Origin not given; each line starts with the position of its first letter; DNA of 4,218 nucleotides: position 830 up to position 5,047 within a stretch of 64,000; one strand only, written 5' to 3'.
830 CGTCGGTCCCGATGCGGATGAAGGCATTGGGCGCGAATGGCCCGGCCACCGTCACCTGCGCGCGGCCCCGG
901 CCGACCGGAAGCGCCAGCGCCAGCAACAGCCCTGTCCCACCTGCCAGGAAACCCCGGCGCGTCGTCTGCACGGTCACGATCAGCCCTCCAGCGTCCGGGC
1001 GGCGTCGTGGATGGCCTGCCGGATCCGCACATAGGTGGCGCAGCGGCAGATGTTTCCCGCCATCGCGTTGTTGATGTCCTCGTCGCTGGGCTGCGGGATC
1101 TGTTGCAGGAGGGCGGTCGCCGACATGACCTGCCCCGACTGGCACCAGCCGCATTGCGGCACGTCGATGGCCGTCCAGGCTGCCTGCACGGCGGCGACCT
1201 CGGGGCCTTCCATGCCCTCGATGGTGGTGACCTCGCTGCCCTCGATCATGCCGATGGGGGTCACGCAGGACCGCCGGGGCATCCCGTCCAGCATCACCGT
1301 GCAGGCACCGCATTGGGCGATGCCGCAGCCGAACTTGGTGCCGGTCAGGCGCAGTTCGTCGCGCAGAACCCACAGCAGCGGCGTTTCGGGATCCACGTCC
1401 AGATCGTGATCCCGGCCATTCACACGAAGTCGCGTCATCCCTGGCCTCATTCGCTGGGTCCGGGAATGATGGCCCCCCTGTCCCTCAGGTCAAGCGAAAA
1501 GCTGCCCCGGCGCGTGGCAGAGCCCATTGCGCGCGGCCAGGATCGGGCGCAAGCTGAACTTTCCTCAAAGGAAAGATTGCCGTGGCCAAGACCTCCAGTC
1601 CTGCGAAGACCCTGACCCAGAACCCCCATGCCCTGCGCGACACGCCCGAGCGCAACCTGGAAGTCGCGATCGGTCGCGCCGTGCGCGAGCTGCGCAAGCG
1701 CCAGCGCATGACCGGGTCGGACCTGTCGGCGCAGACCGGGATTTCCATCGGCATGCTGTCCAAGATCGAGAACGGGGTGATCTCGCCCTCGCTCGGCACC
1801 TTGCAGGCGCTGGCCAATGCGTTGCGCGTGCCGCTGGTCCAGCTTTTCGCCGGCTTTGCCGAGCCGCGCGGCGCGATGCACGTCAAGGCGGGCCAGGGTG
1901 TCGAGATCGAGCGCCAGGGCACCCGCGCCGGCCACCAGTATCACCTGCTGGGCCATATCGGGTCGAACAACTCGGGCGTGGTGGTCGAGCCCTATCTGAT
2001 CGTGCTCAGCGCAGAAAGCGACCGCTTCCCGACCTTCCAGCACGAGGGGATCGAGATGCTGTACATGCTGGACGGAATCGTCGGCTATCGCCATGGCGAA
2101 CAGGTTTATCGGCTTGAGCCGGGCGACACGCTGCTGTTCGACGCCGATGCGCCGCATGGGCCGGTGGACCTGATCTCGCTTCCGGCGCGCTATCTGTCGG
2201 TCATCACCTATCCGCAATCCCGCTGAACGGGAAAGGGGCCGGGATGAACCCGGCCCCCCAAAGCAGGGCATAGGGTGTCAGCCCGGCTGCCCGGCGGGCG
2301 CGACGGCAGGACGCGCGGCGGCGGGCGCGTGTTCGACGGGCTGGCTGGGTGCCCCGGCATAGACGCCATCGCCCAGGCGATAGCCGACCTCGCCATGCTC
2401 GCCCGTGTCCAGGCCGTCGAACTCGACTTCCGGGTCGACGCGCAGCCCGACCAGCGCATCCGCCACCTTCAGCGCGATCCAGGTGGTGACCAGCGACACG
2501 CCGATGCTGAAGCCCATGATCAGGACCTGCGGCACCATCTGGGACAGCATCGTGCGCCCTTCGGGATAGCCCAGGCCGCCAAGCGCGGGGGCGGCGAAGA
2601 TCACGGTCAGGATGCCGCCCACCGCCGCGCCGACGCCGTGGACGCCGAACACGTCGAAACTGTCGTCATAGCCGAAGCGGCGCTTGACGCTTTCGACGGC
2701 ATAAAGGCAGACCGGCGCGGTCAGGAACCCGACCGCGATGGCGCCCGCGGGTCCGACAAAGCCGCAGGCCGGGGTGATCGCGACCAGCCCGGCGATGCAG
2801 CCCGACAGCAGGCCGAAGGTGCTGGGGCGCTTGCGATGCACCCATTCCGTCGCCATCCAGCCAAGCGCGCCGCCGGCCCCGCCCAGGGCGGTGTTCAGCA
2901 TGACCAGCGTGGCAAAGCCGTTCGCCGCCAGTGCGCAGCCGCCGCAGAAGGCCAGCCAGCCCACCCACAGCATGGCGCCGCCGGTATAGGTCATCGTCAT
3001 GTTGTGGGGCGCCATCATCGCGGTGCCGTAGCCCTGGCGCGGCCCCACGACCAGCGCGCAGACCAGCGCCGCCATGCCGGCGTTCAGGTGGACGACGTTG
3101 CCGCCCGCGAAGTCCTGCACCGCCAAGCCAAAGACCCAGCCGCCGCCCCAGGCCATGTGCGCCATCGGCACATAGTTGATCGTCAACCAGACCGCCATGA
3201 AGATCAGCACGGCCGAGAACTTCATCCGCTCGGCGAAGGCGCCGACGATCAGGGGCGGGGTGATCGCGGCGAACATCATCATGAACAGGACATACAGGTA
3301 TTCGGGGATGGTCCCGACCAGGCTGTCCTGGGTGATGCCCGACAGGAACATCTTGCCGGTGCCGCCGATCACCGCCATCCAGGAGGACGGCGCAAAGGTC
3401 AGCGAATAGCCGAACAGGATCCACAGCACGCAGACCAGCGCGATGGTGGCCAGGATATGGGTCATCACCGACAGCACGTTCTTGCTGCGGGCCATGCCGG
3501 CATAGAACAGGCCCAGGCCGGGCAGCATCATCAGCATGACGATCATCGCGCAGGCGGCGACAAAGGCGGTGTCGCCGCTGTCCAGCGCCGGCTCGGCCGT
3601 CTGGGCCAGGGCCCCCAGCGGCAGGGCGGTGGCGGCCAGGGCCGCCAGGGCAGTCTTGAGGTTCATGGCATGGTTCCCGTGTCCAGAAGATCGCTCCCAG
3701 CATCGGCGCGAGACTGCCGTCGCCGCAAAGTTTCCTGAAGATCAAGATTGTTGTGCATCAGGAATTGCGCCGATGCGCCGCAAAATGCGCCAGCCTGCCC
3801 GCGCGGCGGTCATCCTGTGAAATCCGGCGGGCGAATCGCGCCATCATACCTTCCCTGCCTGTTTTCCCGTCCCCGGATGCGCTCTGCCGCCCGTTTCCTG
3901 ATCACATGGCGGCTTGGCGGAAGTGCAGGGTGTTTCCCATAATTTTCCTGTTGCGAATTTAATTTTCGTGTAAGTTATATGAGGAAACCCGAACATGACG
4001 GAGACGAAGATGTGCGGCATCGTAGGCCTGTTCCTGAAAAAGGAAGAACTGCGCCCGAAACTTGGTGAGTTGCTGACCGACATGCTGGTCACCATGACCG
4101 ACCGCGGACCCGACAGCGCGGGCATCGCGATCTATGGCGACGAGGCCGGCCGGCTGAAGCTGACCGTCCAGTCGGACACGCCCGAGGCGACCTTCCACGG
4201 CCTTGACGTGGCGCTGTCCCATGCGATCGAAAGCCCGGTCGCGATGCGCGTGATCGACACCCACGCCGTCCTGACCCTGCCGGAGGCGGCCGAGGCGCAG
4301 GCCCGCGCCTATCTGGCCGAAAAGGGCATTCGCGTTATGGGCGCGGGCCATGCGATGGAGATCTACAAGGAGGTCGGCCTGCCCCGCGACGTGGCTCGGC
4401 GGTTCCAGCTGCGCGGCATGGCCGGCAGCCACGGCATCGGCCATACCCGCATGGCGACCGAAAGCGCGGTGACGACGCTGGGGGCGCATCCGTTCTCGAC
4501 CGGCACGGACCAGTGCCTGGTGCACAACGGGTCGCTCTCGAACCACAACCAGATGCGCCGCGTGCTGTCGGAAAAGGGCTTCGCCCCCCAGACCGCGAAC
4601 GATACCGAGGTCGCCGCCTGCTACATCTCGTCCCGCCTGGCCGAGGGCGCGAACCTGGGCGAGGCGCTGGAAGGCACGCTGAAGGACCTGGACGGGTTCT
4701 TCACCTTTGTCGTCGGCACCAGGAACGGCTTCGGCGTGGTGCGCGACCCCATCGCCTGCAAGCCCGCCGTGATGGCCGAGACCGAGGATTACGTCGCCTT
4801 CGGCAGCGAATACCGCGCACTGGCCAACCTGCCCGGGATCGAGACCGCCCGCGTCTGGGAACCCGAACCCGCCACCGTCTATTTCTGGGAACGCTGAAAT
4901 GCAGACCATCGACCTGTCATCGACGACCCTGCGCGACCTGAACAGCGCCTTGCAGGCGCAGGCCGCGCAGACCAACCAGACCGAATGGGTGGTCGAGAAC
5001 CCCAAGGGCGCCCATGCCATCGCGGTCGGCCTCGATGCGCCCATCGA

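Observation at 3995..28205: Near-complete one-locus route from trimethylamine to C1-tetrahydrofolate: tmm-tdm-dmmDABC plus mgsABC-gmaS plus mgdABCD plus folD-purU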

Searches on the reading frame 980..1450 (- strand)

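Call 16: search_protein_families(library=pfam, proteins=[window:980-1450:-])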
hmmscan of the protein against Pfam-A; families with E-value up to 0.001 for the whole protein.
window:980-1450:- (156 aa): 3 families
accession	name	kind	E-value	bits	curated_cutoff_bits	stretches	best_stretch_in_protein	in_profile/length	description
PF01799.25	Fer2_2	-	1.9e-26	92.5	30.3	1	76-148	1-75/75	[2Fe-2S] binding domain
PF00111.32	Fer2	-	2.2e-08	34.4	21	1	9-60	2-53/77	2Fe-2S iron-sulfur cluster binding domain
PF13085.11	Fer2_3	-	8.1e-06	26.3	27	1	41-85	51-94/107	2Fe-2S iron-sulfur cluster binding domain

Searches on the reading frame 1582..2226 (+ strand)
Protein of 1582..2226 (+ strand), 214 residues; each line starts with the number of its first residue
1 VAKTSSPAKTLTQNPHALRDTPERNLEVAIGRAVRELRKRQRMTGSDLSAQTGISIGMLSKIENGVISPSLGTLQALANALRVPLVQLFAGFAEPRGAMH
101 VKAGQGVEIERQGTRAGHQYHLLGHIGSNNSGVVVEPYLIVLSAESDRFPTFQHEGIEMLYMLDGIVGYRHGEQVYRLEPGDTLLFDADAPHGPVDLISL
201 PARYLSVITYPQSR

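Call 16: search_protein_families(library=pfam, proteins=[window:1582-2226:+])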
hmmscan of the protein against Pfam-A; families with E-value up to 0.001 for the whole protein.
window:1582-2226:+ (214 aa): 6 families
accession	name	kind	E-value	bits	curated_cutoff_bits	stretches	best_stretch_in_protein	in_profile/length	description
PF01381.28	HTH_3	-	1.5e-13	51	23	1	34-87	1-54/55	Helix-turn-helix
PF13560.12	HTH_31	-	5.9e-10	39.8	27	1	30-85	2-58/64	Helix-turn-helix domain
PF07883.17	Cupin_2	-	1.5e-09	37.9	27.2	1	148-207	10-69/70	Cupin domain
PF13443.12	HTH_26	-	1.2e-06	29.2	22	1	35-88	3-57/63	Cro/C1-type HTH DNA-binding domain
PF12844.13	HTH_19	-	1.2e-06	28.8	30.2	1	31-91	1-61/64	Helix-turn-helix domain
PF02311.25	AraC_binding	-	4.5e-05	23.6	21.1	1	143-192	10-59/135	AraC-like ligand binding domain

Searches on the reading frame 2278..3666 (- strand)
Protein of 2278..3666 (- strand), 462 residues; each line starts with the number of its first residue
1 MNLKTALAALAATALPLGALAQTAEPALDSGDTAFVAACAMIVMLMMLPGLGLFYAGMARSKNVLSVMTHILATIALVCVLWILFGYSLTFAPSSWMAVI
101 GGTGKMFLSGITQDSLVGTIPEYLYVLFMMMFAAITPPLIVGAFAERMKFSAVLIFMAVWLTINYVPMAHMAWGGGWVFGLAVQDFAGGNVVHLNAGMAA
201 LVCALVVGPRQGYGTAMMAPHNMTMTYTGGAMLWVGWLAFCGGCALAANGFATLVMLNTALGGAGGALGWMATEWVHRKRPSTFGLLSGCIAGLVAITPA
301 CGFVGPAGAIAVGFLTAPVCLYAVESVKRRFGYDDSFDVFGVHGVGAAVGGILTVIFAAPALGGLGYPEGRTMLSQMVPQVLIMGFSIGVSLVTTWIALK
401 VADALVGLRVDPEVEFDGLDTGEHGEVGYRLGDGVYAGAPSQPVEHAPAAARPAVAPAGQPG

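Call 16: search_protein_families(library=pfam, proteins=[window:2278-3666:-])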
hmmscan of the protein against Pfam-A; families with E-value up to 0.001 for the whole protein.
window:2278-3666:- (462 aa): 1 family
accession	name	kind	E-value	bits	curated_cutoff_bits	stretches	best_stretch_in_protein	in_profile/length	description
PF00909.26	Ammonium_transp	-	9.4e-109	364.2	23.2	1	34-429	1-399/399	Ammonium Transporter Family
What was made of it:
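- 2278..3666 (-): Amt ammonium/methylammonium transporter, divergent from mgsA and outside the finding's coordinates. Pfam Ammonium_transp 364 bits (call 16).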

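Call 17: search_protein_families(library=ncbifam, proteins=[window:2278-3666:-], max_evalue=1e-20)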
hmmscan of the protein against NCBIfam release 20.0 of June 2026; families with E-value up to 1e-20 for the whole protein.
window:2278-3666:- (462 aa): 3 families
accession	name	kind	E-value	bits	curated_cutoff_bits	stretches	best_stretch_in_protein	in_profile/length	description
NF007947.0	PRK10666.1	equivalog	6.2e-130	433.9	657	1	8-429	8-426/428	ammonium transporter AmtB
TIGR00836.1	amt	subfamily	1.9e-121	405.8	343.3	1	32-429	1-406/406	ammonium transporter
TIGR03644.1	marine_trans_1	hypoth_equivalog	3.3e-45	154.6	514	1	32-429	4-401/404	probable ammonium transporter, marine subtype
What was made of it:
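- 2278..3666 (-): TIGR00836 405.8 bits against a cut-off of 343.3 (call 17).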

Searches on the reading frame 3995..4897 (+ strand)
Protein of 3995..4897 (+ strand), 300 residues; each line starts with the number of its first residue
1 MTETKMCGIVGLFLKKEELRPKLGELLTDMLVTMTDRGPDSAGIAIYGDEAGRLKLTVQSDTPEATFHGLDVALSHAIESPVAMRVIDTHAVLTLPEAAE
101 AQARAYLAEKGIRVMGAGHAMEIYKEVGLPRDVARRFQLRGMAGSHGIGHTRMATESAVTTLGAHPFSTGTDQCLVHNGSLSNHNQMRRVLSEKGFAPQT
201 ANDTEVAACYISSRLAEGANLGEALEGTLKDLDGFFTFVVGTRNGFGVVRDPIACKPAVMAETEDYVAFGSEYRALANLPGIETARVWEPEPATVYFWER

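Call 6: search_protein_families(library=pfam, proteins=[window:3995-4897:+])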
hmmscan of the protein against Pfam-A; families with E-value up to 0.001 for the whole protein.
window:3995-4897:+ (300 aa): 3 families
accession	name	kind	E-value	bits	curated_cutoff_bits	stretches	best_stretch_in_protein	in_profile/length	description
PF13522.11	GATase_6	-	3.7e-19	69.5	27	1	144-272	10-130/130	Glutamine amidotransferase domain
PF13537.11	GATase_7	-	2.9e-16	60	25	1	150-277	1-122/123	Glutamine amidotransferase domain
PF13230.11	GATase_4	-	3.3e-06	26.7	23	1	144-222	71-148/272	Glutamine amidotransferases class-II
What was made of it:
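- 4010..4897 (+): mgsA, glutamine-amidotransferase-like subunit of N-methylglutamate synthase. GATase_6/7 (call 6).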

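Call 8: search_protein_families(library=ncbifam, proteins=[window:3995-4897:+])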
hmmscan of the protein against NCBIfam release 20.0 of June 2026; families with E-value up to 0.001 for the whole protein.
window:3995-4897:+ (300 aa): 7 families
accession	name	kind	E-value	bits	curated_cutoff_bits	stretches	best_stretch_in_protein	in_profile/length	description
NF001484.0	PRK00331.1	subfamily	6.6e-28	97.4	381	1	111-278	33-200/601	isomerizing glutamine--fructose-6-phosphate transaminase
TIGR01135.1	glmS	equivalog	1.7e-26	92.9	418.05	1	110-277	31-198/607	glutamine--fructose-6-phosphate transaminase (isomerizing)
TIGR01134.1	purF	equivalog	1.1e-23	84.3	350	1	118-283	38-204/432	amidophosphoribosyltransferase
TIGR01536.1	asn_synth_AEB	equivalog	1.1e-21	77.4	267.1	1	7-284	1-174/517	asparagine synthase (glutamine-hydrolyzing)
NF006949.0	PRK09431.1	equivalog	1.2e-13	50.5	499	1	148-278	46-167/554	asparagine synthase B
TIGR03108.1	eps_aminotran_1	hypoth_equivalog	1.7e-10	40.3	816.9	1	147-283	45-173/628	XrtA/PEP-CTERM system amidotransferase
TIGR03104.1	trio_amidotrans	equivalog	1.8e-10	39.7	570.1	1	144-284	41-173/589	N-acetylglutaminylglutamine amidotransferase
